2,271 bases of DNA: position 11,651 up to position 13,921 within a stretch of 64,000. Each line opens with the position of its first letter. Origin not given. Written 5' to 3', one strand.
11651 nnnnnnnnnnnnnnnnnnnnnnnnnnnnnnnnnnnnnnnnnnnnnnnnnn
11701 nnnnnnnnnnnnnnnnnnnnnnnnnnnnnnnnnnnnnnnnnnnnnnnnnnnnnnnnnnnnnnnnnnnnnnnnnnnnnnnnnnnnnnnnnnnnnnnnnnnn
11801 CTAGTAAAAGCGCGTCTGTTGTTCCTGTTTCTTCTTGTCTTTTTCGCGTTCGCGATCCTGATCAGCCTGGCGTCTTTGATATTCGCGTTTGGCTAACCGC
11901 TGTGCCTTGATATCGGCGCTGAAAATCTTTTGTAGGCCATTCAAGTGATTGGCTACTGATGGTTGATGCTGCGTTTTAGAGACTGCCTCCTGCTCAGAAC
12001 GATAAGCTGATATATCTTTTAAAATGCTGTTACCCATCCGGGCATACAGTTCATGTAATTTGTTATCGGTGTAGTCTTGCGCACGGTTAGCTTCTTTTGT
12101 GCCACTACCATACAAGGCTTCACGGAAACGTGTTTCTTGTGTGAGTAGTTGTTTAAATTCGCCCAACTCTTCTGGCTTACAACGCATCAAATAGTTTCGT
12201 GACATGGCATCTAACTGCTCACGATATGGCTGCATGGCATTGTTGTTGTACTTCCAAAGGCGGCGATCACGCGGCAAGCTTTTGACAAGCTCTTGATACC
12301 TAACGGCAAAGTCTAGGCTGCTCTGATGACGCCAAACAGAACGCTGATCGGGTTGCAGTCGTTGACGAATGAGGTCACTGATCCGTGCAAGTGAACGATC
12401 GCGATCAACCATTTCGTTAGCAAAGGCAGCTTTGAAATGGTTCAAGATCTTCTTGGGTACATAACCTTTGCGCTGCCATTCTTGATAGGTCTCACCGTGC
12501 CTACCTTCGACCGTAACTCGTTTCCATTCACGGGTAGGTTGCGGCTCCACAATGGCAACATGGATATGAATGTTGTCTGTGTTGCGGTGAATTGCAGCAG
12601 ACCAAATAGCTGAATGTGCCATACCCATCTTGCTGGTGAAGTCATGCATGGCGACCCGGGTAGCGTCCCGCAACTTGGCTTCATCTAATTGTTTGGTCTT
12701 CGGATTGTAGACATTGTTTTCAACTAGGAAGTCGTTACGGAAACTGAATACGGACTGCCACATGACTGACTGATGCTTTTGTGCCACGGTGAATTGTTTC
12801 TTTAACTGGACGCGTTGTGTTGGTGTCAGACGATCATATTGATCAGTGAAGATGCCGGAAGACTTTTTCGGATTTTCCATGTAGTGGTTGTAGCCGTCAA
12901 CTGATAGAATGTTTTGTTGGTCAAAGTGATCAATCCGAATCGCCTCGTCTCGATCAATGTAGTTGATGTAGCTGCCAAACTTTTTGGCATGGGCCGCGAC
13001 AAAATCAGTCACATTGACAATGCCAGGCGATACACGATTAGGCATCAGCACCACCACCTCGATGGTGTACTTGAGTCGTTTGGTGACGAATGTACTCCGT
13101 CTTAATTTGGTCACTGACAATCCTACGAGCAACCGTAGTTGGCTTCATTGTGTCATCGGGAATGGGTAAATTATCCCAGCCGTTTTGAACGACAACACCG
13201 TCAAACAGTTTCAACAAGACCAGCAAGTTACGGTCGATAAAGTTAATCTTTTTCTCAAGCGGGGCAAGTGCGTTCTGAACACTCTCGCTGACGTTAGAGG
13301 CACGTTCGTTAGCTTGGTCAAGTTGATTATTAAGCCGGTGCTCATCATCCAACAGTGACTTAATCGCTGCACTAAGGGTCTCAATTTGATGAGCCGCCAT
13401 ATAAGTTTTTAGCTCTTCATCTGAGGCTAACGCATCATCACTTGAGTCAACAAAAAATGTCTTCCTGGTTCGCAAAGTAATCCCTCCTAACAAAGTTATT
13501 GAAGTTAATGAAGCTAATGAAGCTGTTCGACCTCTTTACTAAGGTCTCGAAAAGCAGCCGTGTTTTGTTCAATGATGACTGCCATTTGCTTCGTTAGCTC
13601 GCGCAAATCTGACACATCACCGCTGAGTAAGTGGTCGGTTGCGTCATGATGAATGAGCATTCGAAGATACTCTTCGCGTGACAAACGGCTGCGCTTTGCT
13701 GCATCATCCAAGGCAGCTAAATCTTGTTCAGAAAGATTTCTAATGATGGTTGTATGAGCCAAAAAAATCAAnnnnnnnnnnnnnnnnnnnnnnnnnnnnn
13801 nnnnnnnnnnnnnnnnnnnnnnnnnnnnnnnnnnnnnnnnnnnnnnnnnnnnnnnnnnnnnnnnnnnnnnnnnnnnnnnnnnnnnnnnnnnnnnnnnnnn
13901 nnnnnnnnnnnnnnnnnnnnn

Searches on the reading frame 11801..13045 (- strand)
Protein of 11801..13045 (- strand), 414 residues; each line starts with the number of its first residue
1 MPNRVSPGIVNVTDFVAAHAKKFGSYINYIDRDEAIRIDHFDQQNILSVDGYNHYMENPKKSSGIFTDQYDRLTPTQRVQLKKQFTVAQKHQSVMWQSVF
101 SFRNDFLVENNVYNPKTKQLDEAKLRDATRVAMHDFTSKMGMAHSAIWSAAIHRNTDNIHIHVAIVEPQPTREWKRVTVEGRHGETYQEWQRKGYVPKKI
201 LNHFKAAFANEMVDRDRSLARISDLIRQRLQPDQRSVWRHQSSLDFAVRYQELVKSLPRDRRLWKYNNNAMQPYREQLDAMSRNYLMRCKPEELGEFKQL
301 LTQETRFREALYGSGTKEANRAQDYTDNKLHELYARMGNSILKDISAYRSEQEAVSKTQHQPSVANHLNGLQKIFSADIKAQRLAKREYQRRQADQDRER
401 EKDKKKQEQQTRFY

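Call 8: search_protein_families(library=ncbifam, proteins=[window:11801-13045:-], max_evalue=0.01)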
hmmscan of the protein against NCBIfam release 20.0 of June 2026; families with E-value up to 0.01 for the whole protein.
window:11801-13045:- (414 aa): 3 families
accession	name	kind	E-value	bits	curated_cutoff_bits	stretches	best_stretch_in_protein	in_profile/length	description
NF041498.2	MobP2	subfamily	2e-103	346.6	200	1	9-344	1-335/335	MobP2 family relaxase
NF041499.3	MobP3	subfamily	2.7e-09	37.1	150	1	39-172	46-161/315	MobP3 family relaxase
NF041893.1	TraI_MobP_relax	equivalog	4.7e-05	22.5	250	1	129-165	89-124/502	TraI/MobA(P) family conjugative relaxase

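Call 9: search_protein_families(library=pfam, proteins=[window:11801-13045:-], max_evalue=0.01)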
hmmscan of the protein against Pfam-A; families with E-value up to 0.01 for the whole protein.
window:11801-13045:- (414 aa): 2 families
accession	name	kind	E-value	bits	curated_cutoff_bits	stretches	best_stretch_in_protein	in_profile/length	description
PF18555.7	MobL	-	1.1e-112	377.4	28.5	1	6-396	1-383/383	MobL relaxases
PF03432.20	Relaxase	-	0.007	17.1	24.6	0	131-167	65-100/132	MobA/VirD2-like, nuclease domain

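Call 35: find_related_loci(query=window:11801-13045:-, collection=genome_contigs, flank=4000)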
Query window:11801-13045:- (414 aa) in genome_contigs; peptide patterns used: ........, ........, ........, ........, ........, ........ (x = any residue, [..] = any of these).
122 stretches matched a pattern; 13 encode a relative of the query (tblastn E <= 1e-3); 13 distinct loci.
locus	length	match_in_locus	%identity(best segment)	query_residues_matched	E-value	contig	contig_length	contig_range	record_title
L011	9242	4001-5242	98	1-414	0e+0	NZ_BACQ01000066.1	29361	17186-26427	Lacticaseibacillus zeae DSM 20178 = KCTC 3804, whole genome shotgun sequence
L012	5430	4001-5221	44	6-400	6e-109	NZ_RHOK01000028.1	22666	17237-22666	Lacticaseibacillus suibinensis strain 247-3 contig28, whole genome shotgun sequence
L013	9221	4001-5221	43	6-400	7e-98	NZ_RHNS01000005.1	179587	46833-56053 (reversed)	Lacticaseibacillus porcinae strain JCM 19617 contig5, whole genome shotgun sequence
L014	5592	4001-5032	46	7-354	3e-97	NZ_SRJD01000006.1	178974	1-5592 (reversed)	Sporolactobacillus shoreae strain BK92 NODE_6_length_178974_cov_130.816, whole genome shotgun sequence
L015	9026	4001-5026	44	4-349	5e-97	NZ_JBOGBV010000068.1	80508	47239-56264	MAG: Paraclostridium sp. isolate WFFMC_MAG_413 k139_793102_flag=0_multi=103.9475_len=80508, whole genome shotgun sequenc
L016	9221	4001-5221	42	6-400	5e-97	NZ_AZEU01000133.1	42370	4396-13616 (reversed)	Lacticaseibacillus manihotivorans DSM 13343 = JCM 12514 strain DSM 13343 NODE_190, whole genome shotgun sequence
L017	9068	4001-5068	45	7-366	1e-96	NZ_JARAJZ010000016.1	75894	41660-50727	Sporolactobacillus sp. CQH2019 Scaffold16, whole genome shotgun sequence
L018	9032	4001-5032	46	7-354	1e-95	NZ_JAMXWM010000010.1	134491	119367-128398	Sporolactobacillus shoreicorticis strain LMG 29111 10, whole genome shotgun sequence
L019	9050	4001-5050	43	5-357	4e-79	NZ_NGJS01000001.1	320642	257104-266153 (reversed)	Vagococcus vulneris strain SS1995 1, whole genome shotgun sequence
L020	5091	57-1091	38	1-355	6e-77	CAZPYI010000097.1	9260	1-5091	MAG TPA_asm: uncultured Streptococcus sp. isolate SRP216815_co1_222 genome assembly, contig: NODE_10325_length_9260_cov_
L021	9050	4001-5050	36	1-368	4e-70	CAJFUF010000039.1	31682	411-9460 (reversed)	Candidatus Schneewindia gallinarum isolate Coassembly_mag_388 genome assembly, contig: MAGpy_11413_min2k_bin_388_fak87_6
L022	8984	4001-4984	31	3-354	3e-47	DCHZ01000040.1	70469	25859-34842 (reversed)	MAG TPA_asm: Firmicutes bacterium UBA1739 UBA1739_contig_50627, whole genome shotgun sequence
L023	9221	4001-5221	42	6-400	3e-97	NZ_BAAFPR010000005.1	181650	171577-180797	Lacticaseibacillus jixiensis strain N163-3-2 Contig5, whole genome shotgun sequence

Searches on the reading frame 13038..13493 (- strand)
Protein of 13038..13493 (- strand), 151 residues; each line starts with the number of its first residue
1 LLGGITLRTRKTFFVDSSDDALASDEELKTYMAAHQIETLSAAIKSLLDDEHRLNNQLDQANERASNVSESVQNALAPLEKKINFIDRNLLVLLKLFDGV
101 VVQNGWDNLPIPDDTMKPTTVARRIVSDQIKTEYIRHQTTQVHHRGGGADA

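Call 8: search_protein_families(library=ncbifam, proteins=[window:13038-13493:-], max_evalue=0.01)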
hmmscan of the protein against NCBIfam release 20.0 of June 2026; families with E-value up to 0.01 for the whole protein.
window:13038-13493:- (151 aa): 0 families

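Call 9: search_protein_families(library=pfam, proteins=[window:13038-13493:-], max_evalue=0.01)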
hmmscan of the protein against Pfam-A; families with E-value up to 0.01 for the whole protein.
window:13038-13493:- (151 aa): 2 families
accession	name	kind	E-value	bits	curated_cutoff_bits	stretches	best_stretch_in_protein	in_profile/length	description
PF00038.26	Filament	-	0.0041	17.3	40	1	18-84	209-273/313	Intermediate filament protein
PF13747.11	DUF4164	-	0.0063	17.4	27.2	1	35-76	32-73/89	Domain of unknown function (DUF4164)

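Call 48: search_solved_structures(query=window:13038-13472:-, max_evalue=10, show_alignments=2)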
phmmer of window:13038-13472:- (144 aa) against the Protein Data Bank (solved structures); distinct sequences matched with E-value up to 10: 0.

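Call 51: search_solved_structures(query=A1, max_evalue=10, show_alignments=2)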
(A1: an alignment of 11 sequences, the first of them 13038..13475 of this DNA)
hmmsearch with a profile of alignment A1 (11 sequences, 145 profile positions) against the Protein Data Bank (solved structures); distinct sequences matched with E-value up to 10: 4.
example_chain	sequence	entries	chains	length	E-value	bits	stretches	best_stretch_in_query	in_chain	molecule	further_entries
7nuv_A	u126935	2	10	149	1.5e-33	119.2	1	1-140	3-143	Aux2pLS20 | Auxiliary relaxosome protein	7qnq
6ntd_B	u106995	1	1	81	0.82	13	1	4-67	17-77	RAF proto-oncogene serine/threonine-protein kinase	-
5cwh_A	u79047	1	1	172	6.6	10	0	9-59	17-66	Designed helical repeat protein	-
6v8i_BJ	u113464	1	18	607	7.1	9.9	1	31-79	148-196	Fiber Lower, gp62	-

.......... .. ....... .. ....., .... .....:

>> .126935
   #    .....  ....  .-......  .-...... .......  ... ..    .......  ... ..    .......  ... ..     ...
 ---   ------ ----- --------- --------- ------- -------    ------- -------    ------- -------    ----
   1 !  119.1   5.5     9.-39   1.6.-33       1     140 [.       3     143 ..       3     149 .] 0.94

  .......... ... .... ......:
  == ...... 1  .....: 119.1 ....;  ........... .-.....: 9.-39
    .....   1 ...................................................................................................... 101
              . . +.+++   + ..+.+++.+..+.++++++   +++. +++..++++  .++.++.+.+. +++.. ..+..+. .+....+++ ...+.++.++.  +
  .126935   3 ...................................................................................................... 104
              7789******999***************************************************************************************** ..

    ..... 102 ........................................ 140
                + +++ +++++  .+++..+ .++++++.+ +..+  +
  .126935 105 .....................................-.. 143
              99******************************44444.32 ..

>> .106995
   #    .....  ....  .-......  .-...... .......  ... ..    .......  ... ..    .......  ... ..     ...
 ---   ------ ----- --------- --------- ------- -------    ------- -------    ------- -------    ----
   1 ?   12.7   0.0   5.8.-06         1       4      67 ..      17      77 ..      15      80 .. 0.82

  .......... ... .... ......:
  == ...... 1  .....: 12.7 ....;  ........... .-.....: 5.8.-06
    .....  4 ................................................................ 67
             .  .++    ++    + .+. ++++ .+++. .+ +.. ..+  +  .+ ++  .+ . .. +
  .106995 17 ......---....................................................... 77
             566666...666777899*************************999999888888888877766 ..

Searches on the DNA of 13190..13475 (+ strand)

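Call 64: search_dna_similar(query=window:13190-13475:+, collection=plasmids, mode=near, max_rows=60, max_evalue=1e-8)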
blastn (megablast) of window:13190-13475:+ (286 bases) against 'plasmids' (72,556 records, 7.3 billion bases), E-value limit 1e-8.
Records with a match: 27; places in all: 29; records where one place covers at least 80% of the query: 20.
Best place of each record, by identity: >=99% 4; 95-99% 23.
By first word of the organism name: Lacticaseibacillus 27.
By predicted mobility (MOB-suite, as given by PLSDB): mobilizable 25; non-mobilizable 2.
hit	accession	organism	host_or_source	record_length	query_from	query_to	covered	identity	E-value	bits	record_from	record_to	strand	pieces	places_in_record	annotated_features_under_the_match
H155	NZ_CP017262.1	Lacticaseibacillus paracasei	cell culture,cheese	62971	1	286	100%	100.0%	9e-148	529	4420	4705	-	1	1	hypothetical protein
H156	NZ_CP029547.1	Lacticaseibacillus paracasei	bacterial culture,cheese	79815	1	286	100%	100.0%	9e-148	529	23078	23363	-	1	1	hypothetical protein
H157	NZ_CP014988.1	Lacticaseibacillus paracasei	Plate culture,beef from cattle ...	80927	1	286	100%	100.0%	9e-148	529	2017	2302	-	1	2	hypothetical protein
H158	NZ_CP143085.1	Lacticaseibacillus paracasei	-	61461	1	286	100%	100.0%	9e-148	529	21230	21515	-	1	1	hypothetical protein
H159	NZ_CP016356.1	Lacticaseibacillus paracasei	cell culture,starter culture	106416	1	286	100%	99.0%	9e-143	512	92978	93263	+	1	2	hypothetical protein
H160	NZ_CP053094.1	Lacticaseibacillus paracasei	whole organism,fermented milk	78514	1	286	100%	99.0%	9e-143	512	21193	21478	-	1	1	hypothetical protein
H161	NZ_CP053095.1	Lacticaseibacillus paracasei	whole organism,fermented milk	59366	1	286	100%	99.0%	9e-143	512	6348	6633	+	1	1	hypothetical protein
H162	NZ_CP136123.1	Lacticaseibacillus paracasei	human,blood culture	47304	1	286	100%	99.0%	9e-143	512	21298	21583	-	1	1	hypothetical protein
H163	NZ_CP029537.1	Lacticaseibacillus paracasei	cell culture,cream products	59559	1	286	100%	98.6%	4e-141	507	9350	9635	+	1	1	hypothetical protein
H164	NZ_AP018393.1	Lacticaseibacillus paracasei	-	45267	1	286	100%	98.6%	4e-141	507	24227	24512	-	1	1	hypothetical protein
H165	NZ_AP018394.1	Lacticaseibacillus paracasei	-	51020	1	286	100%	98.6%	4e-141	507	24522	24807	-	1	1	hypothetical protein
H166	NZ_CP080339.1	Lacticaseibacillus paracasei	pure culture,Sweet Potato Sour Liquid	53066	1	286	100%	98.6%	1e-140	505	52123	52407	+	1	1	none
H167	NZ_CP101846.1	Lacticaseibacillus rhamnosus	mixed culture,Handmade yogurt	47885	1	286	100%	98.3%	2e-139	501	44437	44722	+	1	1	hypothetical protein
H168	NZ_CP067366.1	Lacticaseibacillus rhamnosus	microbe,Kefir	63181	1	286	100%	97.6%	4e-136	490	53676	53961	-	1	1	hypothetical protein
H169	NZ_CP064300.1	Lacticaseibacillus paracasei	single cell,kimchi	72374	1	286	100%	96.9%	9e-133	479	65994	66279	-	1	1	hypothetical protein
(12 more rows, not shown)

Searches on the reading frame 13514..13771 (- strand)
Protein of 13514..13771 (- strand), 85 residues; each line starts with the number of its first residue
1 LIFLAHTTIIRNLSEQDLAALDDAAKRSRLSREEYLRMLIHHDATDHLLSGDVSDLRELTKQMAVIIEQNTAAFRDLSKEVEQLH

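Call 8: search_protein_families(library=ncbifam, proteins=[window:13514-13771:-], max_evalue=0.01)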
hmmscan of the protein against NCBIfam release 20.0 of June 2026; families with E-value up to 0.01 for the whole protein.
window:13514-13771:- (85 aa): 1 family
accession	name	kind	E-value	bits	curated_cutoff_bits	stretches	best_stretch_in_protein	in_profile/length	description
NF050181.1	TA_anti_VapB_Myco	equivalog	9.3e-11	42.1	60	1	9-64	5-60/72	type II toxin-antitoxin system VapB family antitoxin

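Call 9: search_protein_families(library=pfam, proteins=[window:13514-13771:-], max_evalue=0.01)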
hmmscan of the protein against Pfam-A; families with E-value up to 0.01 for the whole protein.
window:13514-13771:- (85 aa): 1 family
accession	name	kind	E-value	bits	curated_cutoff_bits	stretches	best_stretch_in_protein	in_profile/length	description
PF22513.2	FitA-like_RHH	-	0.002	18.5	27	1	9-40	4-35/39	Antitoxin FitA-like, ribbon-helix-helix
